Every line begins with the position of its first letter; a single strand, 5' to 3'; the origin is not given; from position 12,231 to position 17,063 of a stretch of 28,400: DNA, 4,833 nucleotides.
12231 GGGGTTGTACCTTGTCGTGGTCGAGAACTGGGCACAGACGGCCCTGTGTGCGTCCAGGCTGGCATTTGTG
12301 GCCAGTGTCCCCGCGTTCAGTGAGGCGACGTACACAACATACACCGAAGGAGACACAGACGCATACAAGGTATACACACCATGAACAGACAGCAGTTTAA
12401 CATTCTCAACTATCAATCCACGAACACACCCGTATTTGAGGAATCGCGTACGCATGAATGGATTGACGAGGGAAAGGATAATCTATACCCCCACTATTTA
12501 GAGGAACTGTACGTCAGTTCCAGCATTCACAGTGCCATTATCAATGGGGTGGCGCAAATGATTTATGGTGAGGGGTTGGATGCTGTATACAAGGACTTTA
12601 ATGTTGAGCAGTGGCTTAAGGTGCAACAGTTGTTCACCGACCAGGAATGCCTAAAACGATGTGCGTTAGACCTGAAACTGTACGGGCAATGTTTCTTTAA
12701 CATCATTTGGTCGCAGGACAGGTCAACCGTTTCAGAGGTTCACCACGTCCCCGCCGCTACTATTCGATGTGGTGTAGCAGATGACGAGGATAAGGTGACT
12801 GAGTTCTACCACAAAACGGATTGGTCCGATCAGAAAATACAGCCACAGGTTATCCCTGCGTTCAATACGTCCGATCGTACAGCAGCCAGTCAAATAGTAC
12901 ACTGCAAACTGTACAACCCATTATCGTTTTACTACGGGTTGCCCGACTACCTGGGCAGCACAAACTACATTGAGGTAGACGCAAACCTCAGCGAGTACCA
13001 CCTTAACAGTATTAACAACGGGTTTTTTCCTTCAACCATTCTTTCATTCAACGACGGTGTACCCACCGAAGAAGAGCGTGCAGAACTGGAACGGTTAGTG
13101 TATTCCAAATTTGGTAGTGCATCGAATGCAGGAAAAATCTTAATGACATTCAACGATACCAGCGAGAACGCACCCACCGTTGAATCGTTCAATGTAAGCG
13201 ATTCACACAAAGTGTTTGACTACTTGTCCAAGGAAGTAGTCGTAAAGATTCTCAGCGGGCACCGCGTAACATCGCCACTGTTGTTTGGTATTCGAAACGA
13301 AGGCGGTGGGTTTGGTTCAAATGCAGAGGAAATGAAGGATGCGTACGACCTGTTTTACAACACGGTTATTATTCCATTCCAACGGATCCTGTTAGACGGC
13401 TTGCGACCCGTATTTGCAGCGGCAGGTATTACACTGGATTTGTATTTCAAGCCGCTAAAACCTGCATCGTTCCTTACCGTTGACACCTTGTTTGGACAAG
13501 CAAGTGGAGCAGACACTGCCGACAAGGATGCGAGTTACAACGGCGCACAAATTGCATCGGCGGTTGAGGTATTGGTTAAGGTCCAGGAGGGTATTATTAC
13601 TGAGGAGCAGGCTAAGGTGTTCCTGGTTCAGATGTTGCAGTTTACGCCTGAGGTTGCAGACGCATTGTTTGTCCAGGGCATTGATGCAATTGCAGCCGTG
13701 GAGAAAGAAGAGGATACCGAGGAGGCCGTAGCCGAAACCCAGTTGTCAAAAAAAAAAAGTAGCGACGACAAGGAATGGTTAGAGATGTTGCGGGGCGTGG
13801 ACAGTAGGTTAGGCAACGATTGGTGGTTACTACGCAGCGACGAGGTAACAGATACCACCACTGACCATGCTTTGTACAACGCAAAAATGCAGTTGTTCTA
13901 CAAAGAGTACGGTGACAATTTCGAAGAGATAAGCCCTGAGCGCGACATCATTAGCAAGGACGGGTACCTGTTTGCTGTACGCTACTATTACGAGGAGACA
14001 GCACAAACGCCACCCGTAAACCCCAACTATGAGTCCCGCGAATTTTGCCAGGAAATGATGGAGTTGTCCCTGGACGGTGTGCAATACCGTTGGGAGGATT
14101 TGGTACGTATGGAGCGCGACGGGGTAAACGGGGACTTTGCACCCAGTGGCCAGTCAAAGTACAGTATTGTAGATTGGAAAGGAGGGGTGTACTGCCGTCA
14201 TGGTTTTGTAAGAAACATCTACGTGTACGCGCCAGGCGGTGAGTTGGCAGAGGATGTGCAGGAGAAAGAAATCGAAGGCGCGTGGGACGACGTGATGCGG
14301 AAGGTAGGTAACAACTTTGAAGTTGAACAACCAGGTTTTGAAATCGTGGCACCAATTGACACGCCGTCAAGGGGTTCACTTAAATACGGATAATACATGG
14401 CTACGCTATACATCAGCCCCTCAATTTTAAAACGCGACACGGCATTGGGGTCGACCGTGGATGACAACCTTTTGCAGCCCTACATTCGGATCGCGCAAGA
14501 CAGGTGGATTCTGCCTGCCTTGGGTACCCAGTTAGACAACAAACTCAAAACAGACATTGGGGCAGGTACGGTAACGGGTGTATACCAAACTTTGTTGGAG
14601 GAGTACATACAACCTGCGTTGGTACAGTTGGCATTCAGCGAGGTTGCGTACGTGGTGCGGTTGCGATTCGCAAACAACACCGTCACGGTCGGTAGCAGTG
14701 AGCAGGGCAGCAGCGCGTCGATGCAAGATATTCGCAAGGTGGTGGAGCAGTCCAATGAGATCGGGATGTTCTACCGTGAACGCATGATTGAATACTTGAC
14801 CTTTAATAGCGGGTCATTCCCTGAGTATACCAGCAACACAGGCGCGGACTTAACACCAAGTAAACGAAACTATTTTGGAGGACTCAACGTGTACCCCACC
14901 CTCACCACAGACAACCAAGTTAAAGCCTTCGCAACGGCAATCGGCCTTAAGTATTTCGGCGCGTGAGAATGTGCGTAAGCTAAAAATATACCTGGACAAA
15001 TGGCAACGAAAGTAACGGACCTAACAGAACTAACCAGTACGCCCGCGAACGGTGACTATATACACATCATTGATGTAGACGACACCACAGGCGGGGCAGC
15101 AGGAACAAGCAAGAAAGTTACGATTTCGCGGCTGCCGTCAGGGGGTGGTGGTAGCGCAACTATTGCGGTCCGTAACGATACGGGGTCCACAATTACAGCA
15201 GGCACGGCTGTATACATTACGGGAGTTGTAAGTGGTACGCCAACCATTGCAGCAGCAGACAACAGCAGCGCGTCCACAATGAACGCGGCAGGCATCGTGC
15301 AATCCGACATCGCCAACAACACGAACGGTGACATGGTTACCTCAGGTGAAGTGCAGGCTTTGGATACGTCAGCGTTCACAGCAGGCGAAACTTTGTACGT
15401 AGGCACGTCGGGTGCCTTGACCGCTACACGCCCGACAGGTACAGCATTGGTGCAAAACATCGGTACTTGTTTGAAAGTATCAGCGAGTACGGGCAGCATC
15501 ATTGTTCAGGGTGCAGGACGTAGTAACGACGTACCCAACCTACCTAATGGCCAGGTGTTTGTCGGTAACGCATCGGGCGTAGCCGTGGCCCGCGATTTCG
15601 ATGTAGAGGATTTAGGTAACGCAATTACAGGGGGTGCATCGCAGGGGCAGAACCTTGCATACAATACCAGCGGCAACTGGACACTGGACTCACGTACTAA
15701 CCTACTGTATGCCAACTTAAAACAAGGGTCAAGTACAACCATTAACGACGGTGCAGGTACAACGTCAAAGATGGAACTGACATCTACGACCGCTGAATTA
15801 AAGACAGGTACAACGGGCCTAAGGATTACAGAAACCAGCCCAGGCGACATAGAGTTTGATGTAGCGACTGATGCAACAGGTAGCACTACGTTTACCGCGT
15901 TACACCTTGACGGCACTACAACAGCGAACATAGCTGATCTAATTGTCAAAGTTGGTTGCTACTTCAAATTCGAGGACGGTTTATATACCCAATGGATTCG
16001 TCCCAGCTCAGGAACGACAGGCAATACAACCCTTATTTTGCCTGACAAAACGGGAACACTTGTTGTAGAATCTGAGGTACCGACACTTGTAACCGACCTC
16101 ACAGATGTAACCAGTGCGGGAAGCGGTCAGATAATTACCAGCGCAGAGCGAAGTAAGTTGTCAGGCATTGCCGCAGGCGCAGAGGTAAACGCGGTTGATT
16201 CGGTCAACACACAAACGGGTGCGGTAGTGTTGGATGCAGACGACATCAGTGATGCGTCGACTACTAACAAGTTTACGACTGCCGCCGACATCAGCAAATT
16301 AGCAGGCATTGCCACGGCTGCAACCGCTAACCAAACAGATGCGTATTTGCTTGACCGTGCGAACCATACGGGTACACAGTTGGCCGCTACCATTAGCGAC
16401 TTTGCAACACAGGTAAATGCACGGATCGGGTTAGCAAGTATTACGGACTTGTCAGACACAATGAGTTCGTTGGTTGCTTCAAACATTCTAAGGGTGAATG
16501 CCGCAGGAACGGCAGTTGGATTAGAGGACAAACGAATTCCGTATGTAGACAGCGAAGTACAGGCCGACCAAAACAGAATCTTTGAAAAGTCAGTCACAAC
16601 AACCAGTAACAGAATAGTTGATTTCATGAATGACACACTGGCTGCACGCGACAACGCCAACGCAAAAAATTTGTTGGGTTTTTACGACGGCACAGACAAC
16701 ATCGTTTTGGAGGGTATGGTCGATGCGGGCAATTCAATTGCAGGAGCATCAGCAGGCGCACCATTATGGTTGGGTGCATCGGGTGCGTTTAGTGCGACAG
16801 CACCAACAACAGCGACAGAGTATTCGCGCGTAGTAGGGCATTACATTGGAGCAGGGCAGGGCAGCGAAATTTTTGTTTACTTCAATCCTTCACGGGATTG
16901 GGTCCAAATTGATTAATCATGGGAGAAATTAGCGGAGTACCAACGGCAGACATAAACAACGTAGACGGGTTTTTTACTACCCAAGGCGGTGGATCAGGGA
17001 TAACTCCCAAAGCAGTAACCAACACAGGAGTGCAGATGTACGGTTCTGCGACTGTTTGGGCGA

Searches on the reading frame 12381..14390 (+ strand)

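Call 24: search_protein_families(library=pfam, proteins=[window:12381-14390:+], max_evalue=0.01)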
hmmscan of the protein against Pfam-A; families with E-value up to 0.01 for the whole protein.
window:12381-14390:+ (670 aa): 1 family
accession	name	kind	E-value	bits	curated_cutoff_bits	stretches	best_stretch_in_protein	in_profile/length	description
PF04860.17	Phage_portal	-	4.6e-10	39.6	39.1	1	86-334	50-265/321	Phage portal protein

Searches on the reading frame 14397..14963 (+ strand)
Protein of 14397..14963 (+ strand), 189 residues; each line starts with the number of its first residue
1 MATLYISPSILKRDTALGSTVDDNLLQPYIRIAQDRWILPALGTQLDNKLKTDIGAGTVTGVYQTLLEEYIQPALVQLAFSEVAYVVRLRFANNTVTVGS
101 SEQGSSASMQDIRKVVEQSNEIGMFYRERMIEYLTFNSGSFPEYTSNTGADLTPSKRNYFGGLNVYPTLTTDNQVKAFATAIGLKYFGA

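Call 56: search_protein_families(library=pfam, proteins=[window:14397-14963:+], max_evalue=0.01)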
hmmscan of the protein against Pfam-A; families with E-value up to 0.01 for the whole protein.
window:14397-14963:+ (189 aa): 1 family
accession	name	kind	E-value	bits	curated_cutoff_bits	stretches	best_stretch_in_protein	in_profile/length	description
PF20459.4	DUF6712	-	1.3e-14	54.7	25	1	39-150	2-117/121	Family of unknown function (DUF6712)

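Call 90: search_protein_families(library=phrogs, proteins=[window:14397-14963:+], max_evalue=0.001)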
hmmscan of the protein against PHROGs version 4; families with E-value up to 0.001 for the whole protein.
window:14397-14963:+ (189 aa): 1 family
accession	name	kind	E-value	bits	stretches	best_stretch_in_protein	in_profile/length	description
phrog_35048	-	unknown function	3.3e-10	41.1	1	3-152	5-155/184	-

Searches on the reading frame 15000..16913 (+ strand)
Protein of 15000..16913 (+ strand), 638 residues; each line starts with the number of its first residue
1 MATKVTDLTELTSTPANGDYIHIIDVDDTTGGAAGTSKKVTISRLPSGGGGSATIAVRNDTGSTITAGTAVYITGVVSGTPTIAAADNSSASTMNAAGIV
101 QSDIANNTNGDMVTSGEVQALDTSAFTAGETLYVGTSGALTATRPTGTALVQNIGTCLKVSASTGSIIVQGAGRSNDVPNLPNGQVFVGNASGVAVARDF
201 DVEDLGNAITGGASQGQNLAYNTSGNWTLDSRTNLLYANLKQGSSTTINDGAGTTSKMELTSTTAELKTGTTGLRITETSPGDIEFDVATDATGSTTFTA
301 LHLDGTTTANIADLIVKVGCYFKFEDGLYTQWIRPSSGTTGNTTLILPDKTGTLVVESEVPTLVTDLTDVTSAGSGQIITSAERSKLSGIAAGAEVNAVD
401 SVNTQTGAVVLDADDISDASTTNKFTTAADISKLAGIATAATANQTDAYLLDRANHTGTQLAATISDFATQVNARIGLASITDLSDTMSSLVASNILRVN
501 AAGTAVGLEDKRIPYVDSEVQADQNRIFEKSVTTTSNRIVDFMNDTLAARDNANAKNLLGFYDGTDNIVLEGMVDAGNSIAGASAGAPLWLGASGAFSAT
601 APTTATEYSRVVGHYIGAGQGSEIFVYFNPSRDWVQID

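Call 24: search_protein_families(library=pfam, proteins=[window:15000-16913:+], max_evalue=0.01)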
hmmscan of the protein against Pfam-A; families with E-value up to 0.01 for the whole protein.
window:15000-16913:+ (638 aa): 0 families

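Call 90: search_protein_families(library=phrogs, proteins=[window:15000-16913:+], max_evalue=0.001)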
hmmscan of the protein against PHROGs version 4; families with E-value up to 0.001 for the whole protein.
window:15000-16913:+ (638 aa): 1 family
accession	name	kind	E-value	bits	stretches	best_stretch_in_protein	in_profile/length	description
phrog_2647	-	head and packaging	3.7e-07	30.6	1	438-475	30-67/336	head decoration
